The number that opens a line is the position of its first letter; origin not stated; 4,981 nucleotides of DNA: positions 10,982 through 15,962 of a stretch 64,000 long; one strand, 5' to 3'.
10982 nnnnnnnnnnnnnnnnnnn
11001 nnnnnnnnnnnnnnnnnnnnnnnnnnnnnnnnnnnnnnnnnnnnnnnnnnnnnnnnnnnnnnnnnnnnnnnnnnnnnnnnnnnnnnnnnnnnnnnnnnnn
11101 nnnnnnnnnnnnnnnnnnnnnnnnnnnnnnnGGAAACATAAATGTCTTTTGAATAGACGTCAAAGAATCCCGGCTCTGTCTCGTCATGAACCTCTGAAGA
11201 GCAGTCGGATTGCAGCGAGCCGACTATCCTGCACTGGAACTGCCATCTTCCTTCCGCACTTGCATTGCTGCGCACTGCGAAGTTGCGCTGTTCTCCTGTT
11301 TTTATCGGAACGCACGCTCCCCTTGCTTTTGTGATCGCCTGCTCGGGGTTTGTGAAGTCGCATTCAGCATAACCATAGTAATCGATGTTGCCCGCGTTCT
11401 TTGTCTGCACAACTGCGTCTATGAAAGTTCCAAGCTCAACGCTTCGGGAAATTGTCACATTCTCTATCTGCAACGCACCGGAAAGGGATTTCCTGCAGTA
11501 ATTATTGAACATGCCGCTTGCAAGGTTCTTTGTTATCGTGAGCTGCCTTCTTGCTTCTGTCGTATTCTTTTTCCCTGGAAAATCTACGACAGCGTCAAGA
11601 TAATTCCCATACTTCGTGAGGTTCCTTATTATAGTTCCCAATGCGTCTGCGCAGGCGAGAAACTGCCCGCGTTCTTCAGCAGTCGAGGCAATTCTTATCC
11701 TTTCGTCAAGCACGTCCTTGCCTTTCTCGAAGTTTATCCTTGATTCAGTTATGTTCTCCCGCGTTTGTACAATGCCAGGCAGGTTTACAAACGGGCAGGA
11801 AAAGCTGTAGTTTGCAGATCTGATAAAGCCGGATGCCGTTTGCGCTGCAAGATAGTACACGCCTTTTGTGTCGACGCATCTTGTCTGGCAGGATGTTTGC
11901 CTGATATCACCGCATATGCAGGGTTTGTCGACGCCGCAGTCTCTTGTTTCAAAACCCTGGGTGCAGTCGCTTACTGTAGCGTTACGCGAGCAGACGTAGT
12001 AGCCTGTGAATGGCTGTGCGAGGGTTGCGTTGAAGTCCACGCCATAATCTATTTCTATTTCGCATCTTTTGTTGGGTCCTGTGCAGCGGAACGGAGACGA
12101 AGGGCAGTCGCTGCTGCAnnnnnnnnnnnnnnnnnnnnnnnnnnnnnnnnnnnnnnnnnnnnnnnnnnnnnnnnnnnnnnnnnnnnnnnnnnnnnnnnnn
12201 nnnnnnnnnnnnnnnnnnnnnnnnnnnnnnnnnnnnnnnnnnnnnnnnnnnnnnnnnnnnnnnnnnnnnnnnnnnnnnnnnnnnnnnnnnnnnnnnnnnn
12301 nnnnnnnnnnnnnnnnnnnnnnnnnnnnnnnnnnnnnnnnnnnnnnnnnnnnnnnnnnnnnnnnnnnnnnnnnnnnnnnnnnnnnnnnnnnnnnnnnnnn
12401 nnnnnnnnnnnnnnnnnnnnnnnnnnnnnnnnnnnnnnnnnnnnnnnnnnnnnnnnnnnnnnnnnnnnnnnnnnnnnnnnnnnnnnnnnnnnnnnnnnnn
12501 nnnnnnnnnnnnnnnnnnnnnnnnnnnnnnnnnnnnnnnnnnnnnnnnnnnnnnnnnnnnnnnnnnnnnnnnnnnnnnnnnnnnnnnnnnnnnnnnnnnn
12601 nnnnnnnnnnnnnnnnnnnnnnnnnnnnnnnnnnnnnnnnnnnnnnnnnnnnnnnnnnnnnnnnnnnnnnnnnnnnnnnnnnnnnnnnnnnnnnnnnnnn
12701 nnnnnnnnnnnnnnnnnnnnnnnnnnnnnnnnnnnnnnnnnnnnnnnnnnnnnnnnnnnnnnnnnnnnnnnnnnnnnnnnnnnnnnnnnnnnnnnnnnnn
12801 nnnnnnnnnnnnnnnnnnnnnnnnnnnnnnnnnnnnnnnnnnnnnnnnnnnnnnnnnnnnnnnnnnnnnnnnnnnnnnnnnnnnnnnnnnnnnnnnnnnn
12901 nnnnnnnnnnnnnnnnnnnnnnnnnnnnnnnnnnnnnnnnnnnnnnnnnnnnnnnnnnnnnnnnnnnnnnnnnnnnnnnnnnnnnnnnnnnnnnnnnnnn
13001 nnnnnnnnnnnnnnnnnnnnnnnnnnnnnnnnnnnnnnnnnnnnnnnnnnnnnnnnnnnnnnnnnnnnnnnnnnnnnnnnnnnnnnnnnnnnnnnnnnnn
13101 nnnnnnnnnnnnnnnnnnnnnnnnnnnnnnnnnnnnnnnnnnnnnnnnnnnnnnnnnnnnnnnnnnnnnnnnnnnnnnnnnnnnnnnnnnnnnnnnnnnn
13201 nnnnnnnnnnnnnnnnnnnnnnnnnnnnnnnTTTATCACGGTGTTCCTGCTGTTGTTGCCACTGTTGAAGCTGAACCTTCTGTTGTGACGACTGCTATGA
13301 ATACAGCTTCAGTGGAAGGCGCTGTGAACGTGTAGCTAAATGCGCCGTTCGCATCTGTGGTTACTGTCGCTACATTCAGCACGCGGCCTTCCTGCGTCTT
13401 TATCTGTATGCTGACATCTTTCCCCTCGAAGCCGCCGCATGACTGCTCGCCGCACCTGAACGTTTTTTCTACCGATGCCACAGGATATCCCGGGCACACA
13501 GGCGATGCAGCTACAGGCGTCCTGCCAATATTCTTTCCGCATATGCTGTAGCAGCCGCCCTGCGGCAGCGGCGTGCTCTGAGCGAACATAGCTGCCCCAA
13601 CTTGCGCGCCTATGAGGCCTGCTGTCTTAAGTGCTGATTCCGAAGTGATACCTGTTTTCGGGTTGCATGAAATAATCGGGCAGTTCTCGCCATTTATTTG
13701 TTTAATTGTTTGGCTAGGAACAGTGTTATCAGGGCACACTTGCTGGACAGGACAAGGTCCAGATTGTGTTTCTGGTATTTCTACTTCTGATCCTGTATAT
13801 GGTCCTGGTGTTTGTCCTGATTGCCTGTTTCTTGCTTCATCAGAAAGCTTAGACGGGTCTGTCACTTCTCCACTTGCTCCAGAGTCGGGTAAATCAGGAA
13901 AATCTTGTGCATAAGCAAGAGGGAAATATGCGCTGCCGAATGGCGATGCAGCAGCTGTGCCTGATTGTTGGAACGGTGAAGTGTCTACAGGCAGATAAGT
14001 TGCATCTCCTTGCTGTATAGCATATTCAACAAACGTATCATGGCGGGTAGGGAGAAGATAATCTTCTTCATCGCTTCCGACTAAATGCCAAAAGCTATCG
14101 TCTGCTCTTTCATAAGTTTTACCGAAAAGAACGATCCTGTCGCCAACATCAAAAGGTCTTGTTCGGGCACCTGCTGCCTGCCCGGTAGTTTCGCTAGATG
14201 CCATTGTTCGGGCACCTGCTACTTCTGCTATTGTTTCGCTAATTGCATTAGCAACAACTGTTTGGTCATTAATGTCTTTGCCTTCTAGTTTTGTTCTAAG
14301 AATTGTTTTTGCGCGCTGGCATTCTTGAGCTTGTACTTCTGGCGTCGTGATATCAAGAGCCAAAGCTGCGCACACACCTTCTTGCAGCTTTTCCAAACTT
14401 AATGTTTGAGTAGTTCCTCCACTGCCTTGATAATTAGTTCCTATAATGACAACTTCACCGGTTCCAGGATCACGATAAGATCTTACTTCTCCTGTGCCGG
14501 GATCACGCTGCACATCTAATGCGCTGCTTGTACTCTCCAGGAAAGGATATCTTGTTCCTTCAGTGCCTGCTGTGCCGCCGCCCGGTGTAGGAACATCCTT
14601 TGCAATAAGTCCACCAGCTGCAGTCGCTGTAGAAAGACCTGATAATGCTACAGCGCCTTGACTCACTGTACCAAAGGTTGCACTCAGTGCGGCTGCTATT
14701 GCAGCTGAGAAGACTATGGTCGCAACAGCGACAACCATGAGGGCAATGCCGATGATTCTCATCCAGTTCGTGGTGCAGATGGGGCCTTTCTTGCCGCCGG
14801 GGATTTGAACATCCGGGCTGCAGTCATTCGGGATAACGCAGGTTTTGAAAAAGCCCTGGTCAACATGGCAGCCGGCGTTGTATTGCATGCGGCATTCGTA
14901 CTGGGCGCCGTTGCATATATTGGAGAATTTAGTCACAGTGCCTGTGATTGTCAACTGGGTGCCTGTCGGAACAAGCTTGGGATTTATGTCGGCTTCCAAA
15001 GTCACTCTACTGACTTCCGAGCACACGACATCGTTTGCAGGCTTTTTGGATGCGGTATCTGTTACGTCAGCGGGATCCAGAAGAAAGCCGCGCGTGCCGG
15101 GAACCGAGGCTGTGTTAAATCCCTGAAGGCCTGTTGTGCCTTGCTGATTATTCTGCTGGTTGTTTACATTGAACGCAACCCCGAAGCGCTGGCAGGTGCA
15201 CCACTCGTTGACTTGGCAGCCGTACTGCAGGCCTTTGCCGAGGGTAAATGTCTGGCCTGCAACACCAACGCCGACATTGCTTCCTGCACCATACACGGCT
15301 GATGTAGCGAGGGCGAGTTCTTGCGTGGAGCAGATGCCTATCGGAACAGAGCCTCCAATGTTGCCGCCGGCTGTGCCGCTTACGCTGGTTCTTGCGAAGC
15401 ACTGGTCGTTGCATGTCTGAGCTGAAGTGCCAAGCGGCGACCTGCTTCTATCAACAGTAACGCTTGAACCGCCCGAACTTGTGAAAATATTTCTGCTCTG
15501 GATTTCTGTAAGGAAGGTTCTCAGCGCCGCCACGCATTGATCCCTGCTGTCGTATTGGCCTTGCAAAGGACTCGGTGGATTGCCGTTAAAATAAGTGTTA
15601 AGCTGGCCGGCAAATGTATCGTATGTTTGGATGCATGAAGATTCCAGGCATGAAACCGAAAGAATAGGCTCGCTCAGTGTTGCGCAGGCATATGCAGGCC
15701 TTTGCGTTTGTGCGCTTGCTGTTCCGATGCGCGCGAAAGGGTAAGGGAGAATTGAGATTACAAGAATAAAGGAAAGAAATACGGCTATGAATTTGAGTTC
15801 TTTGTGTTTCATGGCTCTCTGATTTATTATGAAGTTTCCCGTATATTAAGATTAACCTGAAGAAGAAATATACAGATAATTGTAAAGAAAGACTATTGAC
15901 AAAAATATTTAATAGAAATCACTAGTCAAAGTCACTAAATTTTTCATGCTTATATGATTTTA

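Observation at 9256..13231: Duplicated two-gene module: a large Cys-rich anchored surface protein plus a small Cys-rich membrane partner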

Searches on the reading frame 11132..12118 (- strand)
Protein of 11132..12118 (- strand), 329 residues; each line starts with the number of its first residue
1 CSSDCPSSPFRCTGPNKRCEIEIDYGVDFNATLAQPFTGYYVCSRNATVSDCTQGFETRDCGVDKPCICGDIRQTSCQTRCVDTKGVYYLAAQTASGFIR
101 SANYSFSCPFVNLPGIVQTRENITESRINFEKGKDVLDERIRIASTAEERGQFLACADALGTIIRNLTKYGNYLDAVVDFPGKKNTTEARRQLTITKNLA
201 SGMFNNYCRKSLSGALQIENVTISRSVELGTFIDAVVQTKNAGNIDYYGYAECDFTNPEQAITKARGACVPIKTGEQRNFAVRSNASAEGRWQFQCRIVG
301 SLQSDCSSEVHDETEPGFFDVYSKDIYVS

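Call 19: find_homologous_proteins(query=A2, max_evalue=0.01)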
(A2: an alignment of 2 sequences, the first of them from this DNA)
Query A2 (2 sequences): 4126 candidates shared short words with the query, none scored E <= 0.01.

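Call 36: find_related_loci(query=A6, collection=genome_contigs, flank=8000)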
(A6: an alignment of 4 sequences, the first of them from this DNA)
Query A6 (316 aa) in genome_contigs; peptide patterns used: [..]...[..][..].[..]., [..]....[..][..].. (x = any residue, [..] = any of these).
14 stretches matched a pattern; 6 encode a relative of the query (tblastn E <= 1e-3); 6 distinct loci.
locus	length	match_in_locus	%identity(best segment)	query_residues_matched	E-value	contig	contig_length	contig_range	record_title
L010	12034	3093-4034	86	3-316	0e+0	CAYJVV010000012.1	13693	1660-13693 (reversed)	MAG TPA_asm: uncultured archaeon isolate ERP125453_co1_326 genome assembly, contig: NODE_4824_length_13693_cov_4.837000,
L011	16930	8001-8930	41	5-315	1e-85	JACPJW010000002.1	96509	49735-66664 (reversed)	MAG: Candidatus Aenigmatarchaeota archaeon isolate NC_groundwater_478_Ag_S-0.1um_47_21 S35_SO-1_scaffold_275679, whole g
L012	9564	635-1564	40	5-315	6e-82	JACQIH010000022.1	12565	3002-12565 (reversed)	MAG: Candidatus Aenigmatarchaeota archaeon isolate NC_groundwater_1120_Ag_S-0.1um_53_80 S_p1_S3_coassembly_k141_690536,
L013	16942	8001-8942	40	3-315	2e-69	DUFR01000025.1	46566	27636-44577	MAG TPA_asm: Candidatus Aenigmatarchaeota archaeon isolate UBA10154 contig_27633, whole genome shotgun sequence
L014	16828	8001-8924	40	3-315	3e-69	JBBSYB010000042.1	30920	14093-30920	MAG: Candidatus Aenigmatarchaeota archaeon isolate H43-bin179_1 H43_bin179_1_000000000042, whole genome shotgun sequence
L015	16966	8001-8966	36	5-315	4e-60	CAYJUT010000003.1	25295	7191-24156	MAG TPA_asm: uncultured archaeon isolate ERP125453_co1_151 genome assembly, contig: NODE_1739_length_25295_cov_31.196989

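Call 62: predict_structure(alignment_id=A9)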
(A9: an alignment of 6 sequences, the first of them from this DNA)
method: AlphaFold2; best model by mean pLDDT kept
length: 316 residues; sequences in the alignment: 6
mean_pLDDT: 74.5   pTM: 0.40
mean pLDDT of the five models: 74.5, 73.7, 72.7, 70.8, 68.4
residues with pLDDT >= 90: 73; 70-90: 148; 50-70: 44; < 50: 51
segments of 3 or more residues with pLDDT < 50: 1-20, 65-72, 90-98, 167-169, 197-201, 313-316
pLDDT, mean of each block of 10 residues (from residue 1): 27 39 72 83 79 74 48 67 71 44 76 85 82 72 86 90 62 67 81 60 83 87 87 86 93 91 89 92 88 77 90 45
secondary structure, 60 per line:
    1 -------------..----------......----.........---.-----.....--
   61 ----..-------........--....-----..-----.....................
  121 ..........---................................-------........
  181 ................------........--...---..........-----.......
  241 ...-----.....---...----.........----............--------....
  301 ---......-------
elements in order: E26-31 H36-44 E54-58 E74-81 E84-87 H100-130 H134-165 H173-196 E203-210 E213-215 E219-228 E234-243 E249-253 E257-259 E264-272 E277-288 E297-300 E304-309

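Call 91: search_solved_structures(query=A5, max_evalue=10)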
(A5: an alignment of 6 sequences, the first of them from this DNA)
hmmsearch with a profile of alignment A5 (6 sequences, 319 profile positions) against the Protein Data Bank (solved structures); distinct sequences matched with E-value up to 10: 24.
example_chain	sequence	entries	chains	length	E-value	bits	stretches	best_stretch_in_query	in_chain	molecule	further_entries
8eog_C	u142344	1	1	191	0.2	14.1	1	148-226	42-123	Voltage-dependent L-type calcium channel subunit beta-3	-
8eoi_J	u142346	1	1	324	0.4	13.1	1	148-226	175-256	Voltage-dependent L-type calcium channel subunit beta-3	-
1vyt_A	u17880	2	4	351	0.45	12.9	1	148-226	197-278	CALCIUM CHANNEL BETA-3 SUBUNIT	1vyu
8cx6_A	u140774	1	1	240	0.47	12.9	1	107-157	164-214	Targeting protein for Xklp2-A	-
1t3l_A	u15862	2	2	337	0.54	12.7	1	150-227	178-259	Dihydropyridine-sensitive L-type, calcium channel beta-2 subunit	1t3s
4dey_A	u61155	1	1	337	0.54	12.7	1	150-227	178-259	Voltage-dependent L-type calcium channel subunit beta-2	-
4dex_A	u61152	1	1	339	0.55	12.7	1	150-227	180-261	Voltage-dependent L-type calcium channel subunit beta-2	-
5gjv_C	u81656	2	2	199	0.73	12.2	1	148-227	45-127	Voltage-dependent L-type calcium channel subunit beta-1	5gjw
1t0h_B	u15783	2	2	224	0.76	12.2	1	150-227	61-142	VOLTAGE-GATED CALCIUM CHANNEL SUBUNIT BETA2A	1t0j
8fd7_C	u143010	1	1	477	0.86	12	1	148-226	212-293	Voltage-dependent L-type calcium channel subunit beta-3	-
7mix_C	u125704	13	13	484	0.87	12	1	148-226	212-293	Voltage-dependent L-type calcium channel subunit beta-3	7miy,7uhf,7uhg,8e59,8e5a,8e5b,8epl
8x90_C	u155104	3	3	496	0.91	11.9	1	148-226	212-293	Voltage-dependent L-type calcium channel subunit beta-3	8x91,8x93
1vyv_A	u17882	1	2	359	1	11.8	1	149-227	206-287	CALCIUM CHANNEL BETA-4SUBUNIT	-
9r1j_A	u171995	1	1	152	1.3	11.5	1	115-219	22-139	sc-apCC-4-NR-1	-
7x5e_B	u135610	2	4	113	1.4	11.4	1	100-163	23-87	Nuclear factor erythroid 2-related factor 2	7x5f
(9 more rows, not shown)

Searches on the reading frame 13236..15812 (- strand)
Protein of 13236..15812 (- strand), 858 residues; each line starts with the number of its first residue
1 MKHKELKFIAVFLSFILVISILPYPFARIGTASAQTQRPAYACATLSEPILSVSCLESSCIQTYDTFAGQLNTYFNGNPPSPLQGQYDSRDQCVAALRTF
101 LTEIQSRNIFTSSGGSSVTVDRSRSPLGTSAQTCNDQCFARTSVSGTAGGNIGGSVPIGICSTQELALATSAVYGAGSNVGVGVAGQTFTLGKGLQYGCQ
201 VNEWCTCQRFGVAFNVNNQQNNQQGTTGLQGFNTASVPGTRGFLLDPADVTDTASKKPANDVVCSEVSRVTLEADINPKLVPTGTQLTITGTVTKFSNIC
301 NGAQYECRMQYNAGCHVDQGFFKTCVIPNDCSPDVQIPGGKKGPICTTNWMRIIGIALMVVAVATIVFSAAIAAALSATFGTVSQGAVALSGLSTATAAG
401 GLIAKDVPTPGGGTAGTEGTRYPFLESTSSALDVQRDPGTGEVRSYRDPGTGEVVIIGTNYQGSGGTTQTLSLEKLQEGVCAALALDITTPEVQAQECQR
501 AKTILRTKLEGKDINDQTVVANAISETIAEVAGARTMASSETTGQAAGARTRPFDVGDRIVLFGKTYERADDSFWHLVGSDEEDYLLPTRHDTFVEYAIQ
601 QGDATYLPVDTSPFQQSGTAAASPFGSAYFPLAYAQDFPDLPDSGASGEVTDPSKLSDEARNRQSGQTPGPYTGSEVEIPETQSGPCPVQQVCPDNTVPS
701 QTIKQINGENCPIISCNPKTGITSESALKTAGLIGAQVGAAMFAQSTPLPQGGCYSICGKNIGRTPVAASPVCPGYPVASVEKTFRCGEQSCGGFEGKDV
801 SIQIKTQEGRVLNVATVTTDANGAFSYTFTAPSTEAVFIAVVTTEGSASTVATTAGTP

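Call 5: search_protein_families(library=pfam, proteins=[window:13236-15812:-], max_evalue=1)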
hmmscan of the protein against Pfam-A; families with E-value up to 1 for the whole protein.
window:13236-15812:- (858 aa): 3 families
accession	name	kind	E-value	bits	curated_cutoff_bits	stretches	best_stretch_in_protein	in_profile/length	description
PF01835.25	MG2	-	0.03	15.1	32.8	1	790-834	26-70/96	MG2 domain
PF08875.16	DUF1833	-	0.045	13.8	21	1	470-517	40-85/150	Domain of unknown function (DUF1833)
PF17210.9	SdrD_B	-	0.054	14.1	29.7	1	798-850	25-73/112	SdrD B-like domain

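Call 17: search_protein_families(library=ncbifam, proteins=[window:13236-15812:-], max_evalue=1)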
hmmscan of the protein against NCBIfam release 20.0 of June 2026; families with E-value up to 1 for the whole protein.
window:13236-15812:- (858 aa): 1 family
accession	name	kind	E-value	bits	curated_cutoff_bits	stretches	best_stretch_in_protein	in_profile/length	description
NF058648.1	ECF_sub_HI1622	equivalog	0.094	12.7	100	1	797-851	39-90/180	NikL family nickel/cobalt ECF transporter subunit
